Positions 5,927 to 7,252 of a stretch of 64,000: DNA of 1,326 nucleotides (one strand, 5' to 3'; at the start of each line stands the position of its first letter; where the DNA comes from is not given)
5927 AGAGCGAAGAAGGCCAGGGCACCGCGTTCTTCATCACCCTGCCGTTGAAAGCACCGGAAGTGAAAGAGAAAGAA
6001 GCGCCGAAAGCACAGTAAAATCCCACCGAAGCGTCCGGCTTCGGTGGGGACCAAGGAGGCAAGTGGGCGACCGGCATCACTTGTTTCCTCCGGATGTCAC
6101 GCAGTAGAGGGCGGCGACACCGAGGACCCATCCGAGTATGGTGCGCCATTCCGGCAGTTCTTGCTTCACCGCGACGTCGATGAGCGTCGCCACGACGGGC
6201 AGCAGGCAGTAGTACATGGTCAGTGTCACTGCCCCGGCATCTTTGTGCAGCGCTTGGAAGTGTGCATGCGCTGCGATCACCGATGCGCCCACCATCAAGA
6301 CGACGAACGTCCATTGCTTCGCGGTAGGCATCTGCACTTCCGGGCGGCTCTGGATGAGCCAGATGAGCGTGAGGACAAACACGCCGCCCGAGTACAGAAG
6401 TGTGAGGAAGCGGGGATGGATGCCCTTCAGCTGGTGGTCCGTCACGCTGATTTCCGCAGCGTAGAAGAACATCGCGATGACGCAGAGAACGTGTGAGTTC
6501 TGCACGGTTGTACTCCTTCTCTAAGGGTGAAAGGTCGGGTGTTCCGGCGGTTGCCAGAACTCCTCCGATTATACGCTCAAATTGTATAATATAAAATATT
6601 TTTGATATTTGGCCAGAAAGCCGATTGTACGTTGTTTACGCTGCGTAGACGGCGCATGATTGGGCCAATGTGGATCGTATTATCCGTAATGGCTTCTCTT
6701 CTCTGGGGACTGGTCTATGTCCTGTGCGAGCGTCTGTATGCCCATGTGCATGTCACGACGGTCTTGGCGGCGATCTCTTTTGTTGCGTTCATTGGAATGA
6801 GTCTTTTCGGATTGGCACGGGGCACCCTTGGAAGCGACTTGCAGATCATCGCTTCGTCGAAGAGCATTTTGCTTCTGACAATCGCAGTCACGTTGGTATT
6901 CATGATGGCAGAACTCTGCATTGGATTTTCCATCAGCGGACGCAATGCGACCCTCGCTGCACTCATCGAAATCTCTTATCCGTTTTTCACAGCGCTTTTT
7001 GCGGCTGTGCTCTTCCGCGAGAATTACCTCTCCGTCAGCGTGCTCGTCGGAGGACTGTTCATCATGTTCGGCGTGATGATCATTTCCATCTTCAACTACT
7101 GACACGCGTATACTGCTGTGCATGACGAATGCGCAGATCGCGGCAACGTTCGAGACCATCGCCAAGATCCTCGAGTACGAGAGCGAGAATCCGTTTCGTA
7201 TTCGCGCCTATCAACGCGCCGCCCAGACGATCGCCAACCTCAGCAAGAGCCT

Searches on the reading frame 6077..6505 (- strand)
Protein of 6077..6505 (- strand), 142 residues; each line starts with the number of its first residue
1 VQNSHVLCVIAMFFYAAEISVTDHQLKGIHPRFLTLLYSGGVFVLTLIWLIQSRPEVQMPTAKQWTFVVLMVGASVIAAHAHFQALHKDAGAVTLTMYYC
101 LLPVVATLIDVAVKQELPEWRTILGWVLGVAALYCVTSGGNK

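Call 4: search_protein_families(library=pfam, proteins=[window:6077-6505:-], max_evalue=0.01)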
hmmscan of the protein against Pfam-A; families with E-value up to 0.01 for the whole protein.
window:6077-6505:- (142 aa): 2 families
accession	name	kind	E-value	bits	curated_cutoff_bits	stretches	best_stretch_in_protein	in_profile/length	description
PF00892.27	EamA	-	8.2e-12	46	28.2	1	6-137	5-134/135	EamA-like transporter family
PF07331.16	TctB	-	0.0056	17.3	29.1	0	9-134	9-125/137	Tripartite tricarboxylate transporter TctB family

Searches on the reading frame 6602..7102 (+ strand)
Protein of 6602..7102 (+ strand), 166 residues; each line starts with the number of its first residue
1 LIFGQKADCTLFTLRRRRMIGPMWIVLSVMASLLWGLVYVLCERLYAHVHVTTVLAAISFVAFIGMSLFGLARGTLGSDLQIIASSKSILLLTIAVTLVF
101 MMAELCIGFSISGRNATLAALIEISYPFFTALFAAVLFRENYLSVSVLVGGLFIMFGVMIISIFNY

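Call 4: search_protein_families(library=pfam, proteins=[window:6602-7102:+], max_evalue=0.01)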
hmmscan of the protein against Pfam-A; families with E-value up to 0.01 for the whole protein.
window:6602-7102:+ (166 aa): 1 family
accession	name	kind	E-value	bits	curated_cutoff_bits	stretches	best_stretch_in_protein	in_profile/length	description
PF00892.27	EamA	-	7.8e-09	36.4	28.2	1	23-162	2-134/135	EamA-like transporter family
